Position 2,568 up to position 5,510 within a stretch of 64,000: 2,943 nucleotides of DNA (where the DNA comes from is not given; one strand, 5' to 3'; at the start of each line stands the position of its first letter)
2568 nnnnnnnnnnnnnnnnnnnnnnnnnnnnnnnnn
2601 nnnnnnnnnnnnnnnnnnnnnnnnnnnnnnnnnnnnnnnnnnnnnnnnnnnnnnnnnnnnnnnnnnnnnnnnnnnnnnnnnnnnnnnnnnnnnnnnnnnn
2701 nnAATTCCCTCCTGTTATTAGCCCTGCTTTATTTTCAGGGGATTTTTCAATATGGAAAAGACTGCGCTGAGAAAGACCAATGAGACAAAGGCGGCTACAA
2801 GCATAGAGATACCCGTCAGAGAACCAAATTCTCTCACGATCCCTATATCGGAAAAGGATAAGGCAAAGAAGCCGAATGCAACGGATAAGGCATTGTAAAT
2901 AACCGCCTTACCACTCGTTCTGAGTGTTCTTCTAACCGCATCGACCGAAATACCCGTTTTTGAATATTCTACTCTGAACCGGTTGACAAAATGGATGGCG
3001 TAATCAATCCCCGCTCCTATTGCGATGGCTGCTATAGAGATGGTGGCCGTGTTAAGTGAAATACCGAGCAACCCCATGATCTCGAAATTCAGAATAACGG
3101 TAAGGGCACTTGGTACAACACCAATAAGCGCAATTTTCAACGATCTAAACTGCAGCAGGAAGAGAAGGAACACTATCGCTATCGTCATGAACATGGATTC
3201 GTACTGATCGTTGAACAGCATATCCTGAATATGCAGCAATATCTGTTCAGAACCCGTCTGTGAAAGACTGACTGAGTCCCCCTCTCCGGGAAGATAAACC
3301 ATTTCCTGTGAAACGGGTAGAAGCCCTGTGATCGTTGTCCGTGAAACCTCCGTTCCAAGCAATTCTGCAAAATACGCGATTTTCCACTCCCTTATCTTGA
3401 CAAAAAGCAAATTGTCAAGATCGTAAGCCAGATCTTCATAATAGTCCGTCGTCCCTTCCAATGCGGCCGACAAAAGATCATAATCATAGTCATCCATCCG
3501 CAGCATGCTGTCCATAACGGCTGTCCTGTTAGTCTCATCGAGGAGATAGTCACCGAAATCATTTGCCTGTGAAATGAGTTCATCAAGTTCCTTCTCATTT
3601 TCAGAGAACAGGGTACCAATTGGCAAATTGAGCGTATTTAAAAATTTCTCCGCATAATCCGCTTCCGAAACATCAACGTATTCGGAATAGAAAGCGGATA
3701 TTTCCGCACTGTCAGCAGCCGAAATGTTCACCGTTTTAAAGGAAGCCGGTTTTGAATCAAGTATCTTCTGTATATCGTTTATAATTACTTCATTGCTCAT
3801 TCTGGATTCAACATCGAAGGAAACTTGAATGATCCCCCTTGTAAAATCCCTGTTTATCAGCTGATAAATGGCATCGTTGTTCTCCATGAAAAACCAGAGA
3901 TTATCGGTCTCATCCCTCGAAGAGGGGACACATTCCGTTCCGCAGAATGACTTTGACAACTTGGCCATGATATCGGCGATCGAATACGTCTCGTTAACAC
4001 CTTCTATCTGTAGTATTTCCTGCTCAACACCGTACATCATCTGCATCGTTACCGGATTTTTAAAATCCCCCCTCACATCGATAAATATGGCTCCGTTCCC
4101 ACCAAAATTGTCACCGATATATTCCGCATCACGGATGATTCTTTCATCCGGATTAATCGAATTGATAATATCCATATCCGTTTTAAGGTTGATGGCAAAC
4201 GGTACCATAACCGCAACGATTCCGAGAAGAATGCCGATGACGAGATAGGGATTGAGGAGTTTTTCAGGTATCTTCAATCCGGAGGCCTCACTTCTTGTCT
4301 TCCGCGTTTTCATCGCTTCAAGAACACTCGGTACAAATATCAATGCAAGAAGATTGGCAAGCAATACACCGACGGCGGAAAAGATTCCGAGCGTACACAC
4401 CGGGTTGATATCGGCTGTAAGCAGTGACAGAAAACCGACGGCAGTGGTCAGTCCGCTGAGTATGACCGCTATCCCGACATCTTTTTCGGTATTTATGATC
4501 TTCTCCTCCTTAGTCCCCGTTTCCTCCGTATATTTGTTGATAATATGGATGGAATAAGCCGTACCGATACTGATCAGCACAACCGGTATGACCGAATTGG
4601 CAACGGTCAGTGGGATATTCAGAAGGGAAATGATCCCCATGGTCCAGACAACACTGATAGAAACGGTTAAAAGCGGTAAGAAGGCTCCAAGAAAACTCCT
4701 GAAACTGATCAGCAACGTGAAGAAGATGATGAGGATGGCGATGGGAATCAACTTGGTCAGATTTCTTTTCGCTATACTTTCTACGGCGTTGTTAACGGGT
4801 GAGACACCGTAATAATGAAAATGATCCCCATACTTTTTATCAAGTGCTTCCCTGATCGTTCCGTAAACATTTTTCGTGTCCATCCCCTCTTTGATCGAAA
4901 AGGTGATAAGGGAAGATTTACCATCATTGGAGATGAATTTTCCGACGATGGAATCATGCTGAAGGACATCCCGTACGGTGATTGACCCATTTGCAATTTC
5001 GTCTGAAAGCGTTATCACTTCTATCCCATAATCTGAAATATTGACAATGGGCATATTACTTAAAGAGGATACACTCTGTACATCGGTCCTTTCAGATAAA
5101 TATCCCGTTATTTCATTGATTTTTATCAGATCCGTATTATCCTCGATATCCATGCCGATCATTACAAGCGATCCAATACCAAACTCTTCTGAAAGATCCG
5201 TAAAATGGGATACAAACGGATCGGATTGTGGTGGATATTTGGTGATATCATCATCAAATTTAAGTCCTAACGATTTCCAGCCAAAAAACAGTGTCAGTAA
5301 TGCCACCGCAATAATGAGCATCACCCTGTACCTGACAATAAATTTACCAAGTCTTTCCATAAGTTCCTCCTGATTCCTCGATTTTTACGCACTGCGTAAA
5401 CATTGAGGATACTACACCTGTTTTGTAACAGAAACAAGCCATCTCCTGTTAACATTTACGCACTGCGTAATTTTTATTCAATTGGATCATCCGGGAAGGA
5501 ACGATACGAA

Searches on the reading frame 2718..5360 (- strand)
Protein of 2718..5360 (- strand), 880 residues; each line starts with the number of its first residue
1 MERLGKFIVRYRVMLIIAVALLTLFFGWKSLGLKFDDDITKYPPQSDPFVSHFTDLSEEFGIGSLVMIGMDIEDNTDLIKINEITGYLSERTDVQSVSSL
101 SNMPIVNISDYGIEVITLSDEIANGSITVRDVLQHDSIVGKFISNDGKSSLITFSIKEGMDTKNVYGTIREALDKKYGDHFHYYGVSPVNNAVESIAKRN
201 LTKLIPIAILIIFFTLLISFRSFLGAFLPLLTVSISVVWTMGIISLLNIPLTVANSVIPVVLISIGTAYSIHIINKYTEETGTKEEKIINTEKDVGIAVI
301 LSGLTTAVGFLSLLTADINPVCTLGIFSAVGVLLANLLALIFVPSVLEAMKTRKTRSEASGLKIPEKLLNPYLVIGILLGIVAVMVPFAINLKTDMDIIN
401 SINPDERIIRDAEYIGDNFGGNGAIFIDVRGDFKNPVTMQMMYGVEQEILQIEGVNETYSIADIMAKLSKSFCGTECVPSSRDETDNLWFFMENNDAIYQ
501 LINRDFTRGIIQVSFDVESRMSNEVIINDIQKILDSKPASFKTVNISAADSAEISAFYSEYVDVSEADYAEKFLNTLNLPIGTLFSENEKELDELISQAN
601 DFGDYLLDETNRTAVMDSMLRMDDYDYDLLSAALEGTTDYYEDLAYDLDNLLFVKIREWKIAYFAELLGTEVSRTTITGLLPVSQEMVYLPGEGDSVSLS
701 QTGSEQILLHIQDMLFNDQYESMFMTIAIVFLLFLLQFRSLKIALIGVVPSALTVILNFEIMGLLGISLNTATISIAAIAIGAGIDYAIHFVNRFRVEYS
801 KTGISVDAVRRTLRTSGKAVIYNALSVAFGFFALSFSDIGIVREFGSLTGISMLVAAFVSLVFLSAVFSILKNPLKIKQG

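Call 3: search_protein_families(library=pfam, proteins=[window:2718-5360:-], max_evalue=1)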
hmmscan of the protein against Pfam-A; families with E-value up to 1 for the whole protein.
window:2718-5360:- (880 aa): 4 families
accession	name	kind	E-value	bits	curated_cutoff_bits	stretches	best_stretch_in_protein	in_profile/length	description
PF03176.21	MMPL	-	5.8e-52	177.1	20.5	2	127-349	65-301/333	MMPL family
PF12349.14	Sterol-sensing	-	2.9e-14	53.7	22.3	2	226-357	9-143/153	Sterol-sensing domain of SREBP cleavage-activation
PF00873.25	ACR_tran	-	2.8e-09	35.7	28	2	721-871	335-489/1021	AcrB/AcrD/AcrF family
PF02460.24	Patched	-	2.8e-05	24.3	23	1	222-347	27-154/156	Patched SSD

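Call 4: search_protein_families(library=ncbifam, proteins=[window:2718-5360:-], max_evalue=1)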
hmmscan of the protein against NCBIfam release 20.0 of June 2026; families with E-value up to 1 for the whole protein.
window:2718-5360:- (880 aa): 21 families
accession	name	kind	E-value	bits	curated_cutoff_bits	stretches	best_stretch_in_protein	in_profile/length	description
TIGR00921.1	2A067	subfamily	1.8e-82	277.6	351.9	3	9-354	1-350/733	hydrophobe/amphiphile efflux-3 (HAE3) family transporter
TIGR00833.1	actII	subfamily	2e-52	178.6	874.7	2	127-462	95-456/910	MMPL family RND transporter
TIGR03480.1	HpnN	hypoth_equivalog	1.7e-33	115.6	751.85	2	206-413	276-490/862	hopanoid biosynthesis associated RND transporter like protein HpnN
NF052374.1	HopndTporHpnN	equivalog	8.4e-18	63.8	1100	3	724-874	279-429/858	hopanoid transporter HpnN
NF052608.1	TrhMmycExpMmpL3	equivalog_domain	1.4e-13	50.1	1400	2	718-872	185-342/992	trehalose monomycolate exporter MmpL3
TIGR00918.1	2A060602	subfamily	1.6e-07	29.4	1120.4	2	738-871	986-1117/1145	transmembrane receptor Patched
TIGR00914.1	2A0601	subfamily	1.3e-06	26.5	701.45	2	197-359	876-1044/1051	CusA/CzcA family heavy metal efflux RND transporter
TIGR00915.1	2A0602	subfamily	1.6e-06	26.3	940.35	2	722-873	343-498/1050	efflux RND transporter permease subunit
NF007842.1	PRK10555.1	equivalog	2.7e-06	25.5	1854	1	718-877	339-502/1036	multidrug efflux RND transporter permease AcrD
NF000037.1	RND_perm_OqxB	exception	9.1e-06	23.7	2200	1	726-877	353-504/1050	multidrug efflux RND transporter permease subunit OqxB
NF045600.2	BstA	equivalog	1.1e-05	23.6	1400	2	207-358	294-446/903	sterol transporter cytoplasmic membrane protein BstA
NF007798.0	PRK10503.1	equivalog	3.5e-05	21.6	1584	1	717-863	342-490/1040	MdtB/MuxB family multidrug efflux RND transporter permease subunit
NF000282.2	RND_permease_1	subfamily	0.00026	19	1250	1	723-872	343-496/1029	multidrug efflux RND transporter permease subunit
NF007133.0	PRK09579.1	equivalog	0.00034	18.3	1763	2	718-828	336-442/1017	multidrug efflux RND transporter permease subunit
NF011706.2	PRK15127.1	equivalog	0.00047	18.2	2150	1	725-875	346-500/1049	multidrug efflux RND transporter permease subunit AcrB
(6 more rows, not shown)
